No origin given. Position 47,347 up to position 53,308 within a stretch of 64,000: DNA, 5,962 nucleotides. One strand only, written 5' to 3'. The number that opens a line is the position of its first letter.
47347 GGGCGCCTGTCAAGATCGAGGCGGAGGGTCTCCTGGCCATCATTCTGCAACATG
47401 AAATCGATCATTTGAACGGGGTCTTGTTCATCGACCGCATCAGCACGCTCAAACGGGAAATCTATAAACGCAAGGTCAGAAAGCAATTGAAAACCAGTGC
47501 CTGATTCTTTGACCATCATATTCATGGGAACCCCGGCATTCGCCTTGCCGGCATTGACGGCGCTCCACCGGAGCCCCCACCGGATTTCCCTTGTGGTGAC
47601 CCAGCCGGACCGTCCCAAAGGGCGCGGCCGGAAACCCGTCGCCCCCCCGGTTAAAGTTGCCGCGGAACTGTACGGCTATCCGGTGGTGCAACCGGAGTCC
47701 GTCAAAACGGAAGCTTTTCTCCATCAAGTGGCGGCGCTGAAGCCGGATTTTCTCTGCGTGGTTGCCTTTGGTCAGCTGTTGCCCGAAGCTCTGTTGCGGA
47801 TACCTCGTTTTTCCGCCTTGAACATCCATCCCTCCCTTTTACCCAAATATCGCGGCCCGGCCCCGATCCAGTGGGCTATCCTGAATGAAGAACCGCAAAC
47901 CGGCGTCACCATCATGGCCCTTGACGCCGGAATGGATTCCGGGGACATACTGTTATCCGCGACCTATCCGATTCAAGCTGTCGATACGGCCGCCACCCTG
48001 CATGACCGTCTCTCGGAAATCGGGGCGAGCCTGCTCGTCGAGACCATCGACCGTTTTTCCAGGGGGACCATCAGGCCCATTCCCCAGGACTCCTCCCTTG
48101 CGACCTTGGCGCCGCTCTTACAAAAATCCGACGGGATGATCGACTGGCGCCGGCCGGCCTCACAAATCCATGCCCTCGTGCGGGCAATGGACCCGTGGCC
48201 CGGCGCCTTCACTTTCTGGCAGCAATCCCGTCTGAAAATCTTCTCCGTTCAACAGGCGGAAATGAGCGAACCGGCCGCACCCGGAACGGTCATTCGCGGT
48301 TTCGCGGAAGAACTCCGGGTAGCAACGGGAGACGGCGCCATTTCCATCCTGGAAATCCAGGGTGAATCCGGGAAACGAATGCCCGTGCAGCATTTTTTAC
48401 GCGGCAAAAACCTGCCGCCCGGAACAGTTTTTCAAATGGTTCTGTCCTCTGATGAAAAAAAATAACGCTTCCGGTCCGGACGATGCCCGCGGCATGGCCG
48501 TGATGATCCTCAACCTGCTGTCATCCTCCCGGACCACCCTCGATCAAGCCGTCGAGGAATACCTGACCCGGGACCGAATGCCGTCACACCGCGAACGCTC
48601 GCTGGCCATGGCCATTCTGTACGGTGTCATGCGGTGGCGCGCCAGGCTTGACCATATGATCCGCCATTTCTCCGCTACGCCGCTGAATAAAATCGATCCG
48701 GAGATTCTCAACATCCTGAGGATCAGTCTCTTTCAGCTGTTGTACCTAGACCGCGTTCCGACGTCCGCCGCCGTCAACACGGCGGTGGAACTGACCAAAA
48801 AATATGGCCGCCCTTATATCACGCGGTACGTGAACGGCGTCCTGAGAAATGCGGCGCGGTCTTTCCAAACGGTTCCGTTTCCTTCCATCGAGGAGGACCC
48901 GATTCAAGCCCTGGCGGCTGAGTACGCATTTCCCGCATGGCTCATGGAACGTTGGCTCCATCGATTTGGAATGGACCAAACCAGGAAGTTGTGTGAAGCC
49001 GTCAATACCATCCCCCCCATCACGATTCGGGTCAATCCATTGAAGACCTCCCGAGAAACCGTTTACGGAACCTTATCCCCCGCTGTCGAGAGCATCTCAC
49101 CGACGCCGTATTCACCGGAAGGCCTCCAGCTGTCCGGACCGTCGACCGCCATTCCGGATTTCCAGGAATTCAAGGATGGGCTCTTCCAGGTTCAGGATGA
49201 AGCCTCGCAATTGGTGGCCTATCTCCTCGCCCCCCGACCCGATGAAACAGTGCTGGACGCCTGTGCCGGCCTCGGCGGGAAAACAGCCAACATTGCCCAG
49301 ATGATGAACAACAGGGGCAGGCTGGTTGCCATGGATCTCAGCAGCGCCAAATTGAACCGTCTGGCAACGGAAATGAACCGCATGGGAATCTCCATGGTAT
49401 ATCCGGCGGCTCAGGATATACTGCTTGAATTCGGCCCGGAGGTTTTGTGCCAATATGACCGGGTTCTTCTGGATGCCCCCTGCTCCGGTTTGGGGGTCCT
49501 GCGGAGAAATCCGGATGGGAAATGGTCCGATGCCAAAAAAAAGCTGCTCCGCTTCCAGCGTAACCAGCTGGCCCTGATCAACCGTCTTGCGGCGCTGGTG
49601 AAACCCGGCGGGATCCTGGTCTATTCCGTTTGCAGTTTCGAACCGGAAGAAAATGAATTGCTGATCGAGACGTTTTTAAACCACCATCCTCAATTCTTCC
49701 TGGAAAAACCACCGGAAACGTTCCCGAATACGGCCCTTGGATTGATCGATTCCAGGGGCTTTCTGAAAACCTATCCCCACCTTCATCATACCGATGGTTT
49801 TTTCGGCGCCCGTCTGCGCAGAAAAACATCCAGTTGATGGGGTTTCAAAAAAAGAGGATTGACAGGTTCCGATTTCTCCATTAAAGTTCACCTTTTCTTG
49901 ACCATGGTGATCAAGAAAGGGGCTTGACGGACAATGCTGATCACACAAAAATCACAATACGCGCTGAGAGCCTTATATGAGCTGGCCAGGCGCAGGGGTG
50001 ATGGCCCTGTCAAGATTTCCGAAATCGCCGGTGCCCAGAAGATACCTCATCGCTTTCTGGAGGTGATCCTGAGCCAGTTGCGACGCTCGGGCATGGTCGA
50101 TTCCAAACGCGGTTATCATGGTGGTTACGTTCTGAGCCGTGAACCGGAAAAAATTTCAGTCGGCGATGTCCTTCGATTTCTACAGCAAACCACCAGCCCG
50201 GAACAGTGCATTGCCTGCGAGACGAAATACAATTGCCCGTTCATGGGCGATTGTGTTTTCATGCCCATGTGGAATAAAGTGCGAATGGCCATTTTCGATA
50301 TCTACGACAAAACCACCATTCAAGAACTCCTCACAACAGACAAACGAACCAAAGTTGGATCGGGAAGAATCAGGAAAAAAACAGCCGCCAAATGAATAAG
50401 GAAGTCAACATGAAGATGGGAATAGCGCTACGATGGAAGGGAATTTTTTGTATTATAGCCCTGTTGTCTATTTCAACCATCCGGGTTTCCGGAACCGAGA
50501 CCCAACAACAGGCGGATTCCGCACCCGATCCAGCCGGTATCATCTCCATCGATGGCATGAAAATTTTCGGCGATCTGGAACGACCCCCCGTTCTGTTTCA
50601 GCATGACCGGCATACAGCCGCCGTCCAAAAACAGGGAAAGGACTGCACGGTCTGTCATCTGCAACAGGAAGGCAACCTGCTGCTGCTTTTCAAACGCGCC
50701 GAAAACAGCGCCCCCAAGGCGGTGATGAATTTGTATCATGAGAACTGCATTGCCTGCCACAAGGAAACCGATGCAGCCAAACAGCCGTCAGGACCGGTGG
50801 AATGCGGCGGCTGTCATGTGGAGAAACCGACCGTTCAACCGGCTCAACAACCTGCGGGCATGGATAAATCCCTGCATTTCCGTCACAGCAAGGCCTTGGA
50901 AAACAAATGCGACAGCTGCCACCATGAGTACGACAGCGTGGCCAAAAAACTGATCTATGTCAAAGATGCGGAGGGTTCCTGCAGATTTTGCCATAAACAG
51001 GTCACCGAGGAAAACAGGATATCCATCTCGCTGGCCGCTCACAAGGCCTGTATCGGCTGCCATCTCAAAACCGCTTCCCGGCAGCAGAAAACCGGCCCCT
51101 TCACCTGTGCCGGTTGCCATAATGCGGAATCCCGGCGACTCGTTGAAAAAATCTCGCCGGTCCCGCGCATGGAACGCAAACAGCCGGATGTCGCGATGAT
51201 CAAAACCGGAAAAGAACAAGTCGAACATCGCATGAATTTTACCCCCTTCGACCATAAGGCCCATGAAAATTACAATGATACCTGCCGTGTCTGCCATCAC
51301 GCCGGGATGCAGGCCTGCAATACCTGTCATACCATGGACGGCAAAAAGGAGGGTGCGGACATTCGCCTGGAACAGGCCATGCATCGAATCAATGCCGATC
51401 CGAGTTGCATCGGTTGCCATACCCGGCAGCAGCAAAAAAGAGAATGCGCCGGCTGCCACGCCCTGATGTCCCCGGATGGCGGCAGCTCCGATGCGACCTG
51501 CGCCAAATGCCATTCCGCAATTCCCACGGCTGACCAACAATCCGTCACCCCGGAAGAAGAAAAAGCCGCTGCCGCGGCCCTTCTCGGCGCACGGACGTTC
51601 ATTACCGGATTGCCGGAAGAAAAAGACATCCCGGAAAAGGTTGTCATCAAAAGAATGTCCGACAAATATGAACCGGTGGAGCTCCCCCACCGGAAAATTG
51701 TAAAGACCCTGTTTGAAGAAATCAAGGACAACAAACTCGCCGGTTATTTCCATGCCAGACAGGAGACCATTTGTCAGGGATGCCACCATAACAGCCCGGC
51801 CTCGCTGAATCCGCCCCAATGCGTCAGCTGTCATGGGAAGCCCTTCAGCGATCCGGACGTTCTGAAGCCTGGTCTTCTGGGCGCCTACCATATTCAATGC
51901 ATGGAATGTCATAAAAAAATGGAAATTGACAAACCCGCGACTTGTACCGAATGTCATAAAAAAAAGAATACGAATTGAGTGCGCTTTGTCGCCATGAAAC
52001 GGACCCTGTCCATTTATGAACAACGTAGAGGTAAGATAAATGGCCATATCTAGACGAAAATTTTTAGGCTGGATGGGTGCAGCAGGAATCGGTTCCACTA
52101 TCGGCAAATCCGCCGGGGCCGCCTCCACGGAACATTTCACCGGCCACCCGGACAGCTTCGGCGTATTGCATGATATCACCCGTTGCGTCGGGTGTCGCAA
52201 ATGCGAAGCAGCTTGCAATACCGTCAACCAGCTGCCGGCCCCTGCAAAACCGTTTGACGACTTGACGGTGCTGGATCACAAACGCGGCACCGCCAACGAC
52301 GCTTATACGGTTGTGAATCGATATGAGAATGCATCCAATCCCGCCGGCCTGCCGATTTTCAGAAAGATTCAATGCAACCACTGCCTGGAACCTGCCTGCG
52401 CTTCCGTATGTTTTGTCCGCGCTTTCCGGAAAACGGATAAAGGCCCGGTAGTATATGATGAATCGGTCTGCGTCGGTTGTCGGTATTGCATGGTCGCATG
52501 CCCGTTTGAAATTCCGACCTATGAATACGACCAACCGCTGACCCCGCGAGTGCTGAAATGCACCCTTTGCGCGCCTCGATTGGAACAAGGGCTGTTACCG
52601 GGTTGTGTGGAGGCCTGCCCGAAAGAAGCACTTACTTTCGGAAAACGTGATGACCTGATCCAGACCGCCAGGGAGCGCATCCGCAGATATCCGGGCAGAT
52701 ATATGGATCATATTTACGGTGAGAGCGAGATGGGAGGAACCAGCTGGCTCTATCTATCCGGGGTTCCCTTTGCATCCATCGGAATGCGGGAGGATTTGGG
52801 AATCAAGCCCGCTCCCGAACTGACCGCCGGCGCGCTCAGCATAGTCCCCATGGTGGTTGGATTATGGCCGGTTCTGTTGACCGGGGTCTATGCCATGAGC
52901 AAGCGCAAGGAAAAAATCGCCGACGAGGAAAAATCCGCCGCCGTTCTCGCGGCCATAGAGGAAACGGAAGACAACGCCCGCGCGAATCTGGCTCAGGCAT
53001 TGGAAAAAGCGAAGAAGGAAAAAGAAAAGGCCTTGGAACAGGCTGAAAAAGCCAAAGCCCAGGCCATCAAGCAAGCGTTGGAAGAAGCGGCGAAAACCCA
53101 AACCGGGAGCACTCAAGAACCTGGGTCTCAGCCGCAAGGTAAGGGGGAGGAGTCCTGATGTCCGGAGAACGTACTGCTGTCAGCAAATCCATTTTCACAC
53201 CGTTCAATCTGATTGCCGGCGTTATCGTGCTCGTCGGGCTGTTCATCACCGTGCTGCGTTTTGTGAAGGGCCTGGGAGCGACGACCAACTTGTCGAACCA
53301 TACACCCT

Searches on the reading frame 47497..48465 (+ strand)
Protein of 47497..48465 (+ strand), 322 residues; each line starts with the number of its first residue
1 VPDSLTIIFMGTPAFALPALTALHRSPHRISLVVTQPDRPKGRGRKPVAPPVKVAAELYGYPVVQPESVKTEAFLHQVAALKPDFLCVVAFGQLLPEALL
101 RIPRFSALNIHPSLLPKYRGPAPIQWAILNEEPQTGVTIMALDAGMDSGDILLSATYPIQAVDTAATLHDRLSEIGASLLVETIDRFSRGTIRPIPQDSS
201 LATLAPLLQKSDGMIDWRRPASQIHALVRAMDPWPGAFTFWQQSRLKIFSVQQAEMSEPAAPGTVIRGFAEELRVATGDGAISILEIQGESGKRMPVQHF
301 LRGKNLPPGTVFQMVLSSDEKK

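Call 52: search_protein_families(library=ncbifam, proteins=[window:47497-48465:+], max_evalue=0.0001)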
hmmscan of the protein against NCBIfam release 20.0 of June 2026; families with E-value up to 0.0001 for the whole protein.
window:47497-48465:+ (322 aa): 5 families
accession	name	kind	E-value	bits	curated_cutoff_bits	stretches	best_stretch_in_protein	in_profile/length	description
TIGR00460.1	fmt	equivalog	1.8e-84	283.5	201.5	1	6-305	2-305/315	methionyl-tRNA formyltransferase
NF005998.1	PRK08125.1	equivalog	2.2e-52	178.3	777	1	19-299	15-291/649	bifunctional UDP-4-amino-4-deoxy-L-arabinose formyltransferase/UDP-glucuronic acid oxidase ArnA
NF005414.0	PRK06988.1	equivalog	4.5e-50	170.4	316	1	20-290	18-288/311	formyltransferase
TIGR00639.1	PurN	equivalog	5.8e-18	65.1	150.1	1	72-191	69-188/192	phosphoribosylglycinamide formyltransferase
NF005755.0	PRK07579.1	equivalog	1.2e-10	41.7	238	1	92-190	75-170/245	dTDP-4-amino-4,6-dideoxyglucose formyltransferase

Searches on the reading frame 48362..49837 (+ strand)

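Call 52: search_protein_families(library=ncbifam, proteins=[window:48362-49837:+], max_evalue=0.0001)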
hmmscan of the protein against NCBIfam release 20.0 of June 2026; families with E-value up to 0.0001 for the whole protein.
window:48362-49837:+ (491 aa): 11 families
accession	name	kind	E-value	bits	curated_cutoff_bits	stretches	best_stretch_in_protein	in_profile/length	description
NF011493.0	PRK14901.1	equivalog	1.1e-121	406.9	540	1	42-488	5-446/447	16S rRNA (cytosine(967)-C(5))-methyltransferase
NF011494.0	PRK14902.1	equivalog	5.5e-119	397.9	319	1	41-488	4-443/444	16S rRNA (cytosine(967)-C(5))-methyltransferase RsmB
TIGR00563.1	rsmB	equivalog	1.2e-105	354.1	269.05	1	43-488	1-436/437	16S rRNA (cytosine(967)-C(5))-methyltransferase RsmB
NF008149.0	PRK10901.1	equivalog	4.4e-77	259.9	375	1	55-488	24-433/434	16S rRNA (cytosine(967)-C(5))-methyltransferase RsmB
NF011495.0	PRK14903.1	equivalog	5e-59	200.3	503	1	76-442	36-385/431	16S rRNA (cytosine(967)-C(5))-methyltransferase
TIGR00446.1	nop2p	subfamily_domain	7.3e-52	176.2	210.45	1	222-487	1-264/264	NOL1/NOP2/sun family putative RNA methylase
NF041567.1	mtaseRsmF_Thermus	equivalog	2.3e-44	151.7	690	1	221-489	24-292/443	16S rRNA (cytosine(1407)-C(5))-methyltransferase RsmF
NF008898.0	PRK11933.1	equivalog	2.6e-44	151.5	588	1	221-490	40-313/480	16S rRNA (cytosine(1407)-C(5))-methyltransferase RsmF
NF040814.1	tRNA_cyt_mtase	equivalog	1.2e-32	113.1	550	1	220-440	35-250/305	tRNA (cytosine(49)-C(5))-methyltransferase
TIGR01951.1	nusB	equivalog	5.6e-21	75.2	88.35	1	42-167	5-130/131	transcription antitermination factor NusB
NF001223.0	PRK00202.1-1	equivalog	2.2e-11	44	131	1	83-163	57-139/146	transcription antitermination factor NusB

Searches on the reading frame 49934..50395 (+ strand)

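Call 58: search_protein_families(library=ncbifam, proteins=[window:49934-50395:+], max_evalue=0.00001)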
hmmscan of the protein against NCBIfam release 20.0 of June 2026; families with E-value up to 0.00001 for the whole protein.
window:49934-50395:+ (153 aa): 7 families
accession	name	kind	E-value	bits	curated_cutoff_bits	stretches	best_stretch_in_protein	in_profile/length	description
TIGR00738.1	rrf2_super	superfamily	3.4e-35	120.8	73.3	1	1-133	1-131/132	Rrf2 family transcriptional regulator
TIGR02010.1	IscR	equivalog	9.5e-26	90.2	207.55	1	1-136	1-133/135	Fe-S cluster assembly transcriptional regulator IscR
NF047409.1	Cys_reg_CymR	equivalog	7.8e-25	87.6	195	1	1-139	1-130/139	cysteine metabolism transcriptional regulator CymR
NF008886.0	PRK11920.1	equivalog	6.6e-20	71.3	193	1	1-137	1-135/153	iron-responsive transcriptional regulator RirA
NF008110.0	PRK10857.1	equivalog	1.1e-19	70.8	275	1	1-141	1-138/164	Fe-S cluster assembly transcriptional regulator IscR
TIGR02944.1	suf_reg_Xantho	equivalog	1.3e-15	57.9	110.65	1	3-131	4-129/130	SUF system Fe-S cluster assembly regulator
NF008240.0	PRK11014.1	equivalog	7.3e-13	48.8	182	1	2-137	2-132/141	nitric oxide-sensing transcriptional repressor NsrR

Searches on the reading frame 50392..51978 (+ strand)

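Call 52: search_protein_families(library=ncbifam, proteins=[window:50392-51978:+], max_evalue=0.0001)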
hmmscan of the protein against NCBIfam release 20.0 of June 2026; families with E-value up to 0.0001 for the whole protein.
window:50392-51978:+ (528 aa): 5 families
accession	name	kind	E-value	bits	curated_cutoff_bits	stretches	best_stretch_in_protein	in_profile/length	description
NF045713.1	CxxCH_16_HmcA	equivalog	7.1e-184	612.4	400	1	9-525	4-541/541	sulfate respiration complex hexadecaheme cytochrome HmcA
NF045784.1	9HemeCytC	equivalog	2.7e-61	207.7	640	1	281-527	61-324/328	nine-heme cytochrome c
NF045722.1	c3_cytochr_TmcA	equivalog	9.8e-29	99.8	114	2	165-244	51-125/125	acidic tetraheme cytochrome c3 TmcA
NF043011.1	CytC7_Geobact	equivalog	2.1e-06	28.1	120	0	67-142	33-88/89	cytochrome c7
NF047727.1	4hemeCytCCctA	equivalog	2.6e-06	27.5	180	1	445-525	26-107/109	tetraheme c-type cytochrome CctA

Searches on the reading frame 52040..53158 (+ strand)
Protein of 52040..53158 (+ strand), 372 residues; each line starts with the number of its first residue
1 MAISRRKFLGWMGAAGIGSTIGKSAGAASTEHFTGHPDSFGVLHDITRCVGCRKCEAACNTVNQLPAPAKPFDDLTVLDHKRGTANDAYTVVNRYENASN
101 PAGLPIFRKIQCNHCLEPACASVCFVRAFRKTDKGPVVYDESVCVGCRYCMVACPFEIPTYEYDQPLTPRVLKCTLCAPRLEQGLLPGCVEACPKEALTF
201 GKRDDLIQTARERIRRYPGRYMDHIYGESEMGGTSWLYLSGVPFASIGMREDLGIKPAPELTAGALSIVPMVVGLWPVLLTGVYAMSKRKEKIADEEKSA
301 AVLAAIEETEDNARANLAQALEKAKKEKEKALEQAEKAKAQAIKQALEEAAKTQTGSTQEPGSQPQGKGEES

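Call 52: search_protein_families(library=ncbifam, proteins=[window:52040-53158:+], max_evalue=0.0001)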
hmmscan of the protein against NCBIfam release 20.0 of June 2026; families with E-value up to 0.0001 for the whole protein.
window:52040-53158:+ (372 aa): 19 families
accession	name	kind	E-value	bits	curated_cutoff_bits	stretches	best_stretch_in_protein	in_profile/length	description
NF045715.1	sulf_resp_HmcB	equivalog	1.7e-162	539.7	420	1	4-311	1-306/307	sulfate respiration complex iron-sulfur protein HmcB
NF008134.0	PRK10882.1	equivalog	2.8e-66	223.8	263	1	3-292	2-317/329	hydrogenase 2 operon protein HybA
TIGR01582.1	FDH-beta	equivalog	1.8e-38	132.3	334.7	1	30-239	12-220/283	formate dehydrogenase subunit beta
TIGR02951.1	DMSO_dmsB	equivalog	1.4e-30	106.4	214.1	1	40-207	2-157/161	DMSO/selenate family reductase complex B subunit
NF045797.1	DsrO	equivalog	1.7e-30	106.2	200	1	1-215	1-214/235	sulfate reduction electron transfer complex DsrMKJOP subunit DsrO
TIGR03149.1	cyt_nit_nrfC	equivalog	8.7e-29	100.5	377.6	1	3-209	2-190/225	cytochrome c nitrite reductase Fe-S protein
NF011569.0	PRK14993.1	equivalog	1e-28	100.4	416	1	1-208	1-193/244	tetrathionate reductase subunit TtrB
NF041715.1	arsenate_red_ArrB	equivalog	1.8e-22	80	450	2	40-166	3-111/233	arsenate respiratory reductase iron-sulfur subunit ArrB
NF038355.1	FDH3_beta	equivalog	3.8e-19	69.4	240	1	43-178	6-122/180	formate dehydrogenase FDH3 subunit beta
TIGR03478.1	DMSO_red_II_bet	subfamily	1.4e-17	63.6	480.7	1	111-209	130-226/321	DMSO reductase family type II enzyme, iron-sulfur subunit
NF042979.1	EthbenzDh_ebdB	equivalog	8.1e-17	61.1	740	1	109-217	150-256/354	ethylbenzene dehydrogenase subunit beta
NF041782.1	mnquin_red_QrcC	equivalog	3e-15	56.5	400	1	40-176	1-133/239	menaquinone reductase iron-sulfur cluster-binding subunit QrcC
NF009408.0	PRK12769.1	equivalog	6e-14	51.1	1003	1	43-217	6-161/659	formate-dependent uric acid utilization protein AegA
NF007382.0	PRK09898.1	equivalog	2.9e-13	49.8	213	1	44-198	63-198/208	ferredoxin-like protein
TIGR01660.1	narH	equivalog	1.4e-12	46.8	524.05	1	111-193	182-262/492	nitrate reductase subunit beta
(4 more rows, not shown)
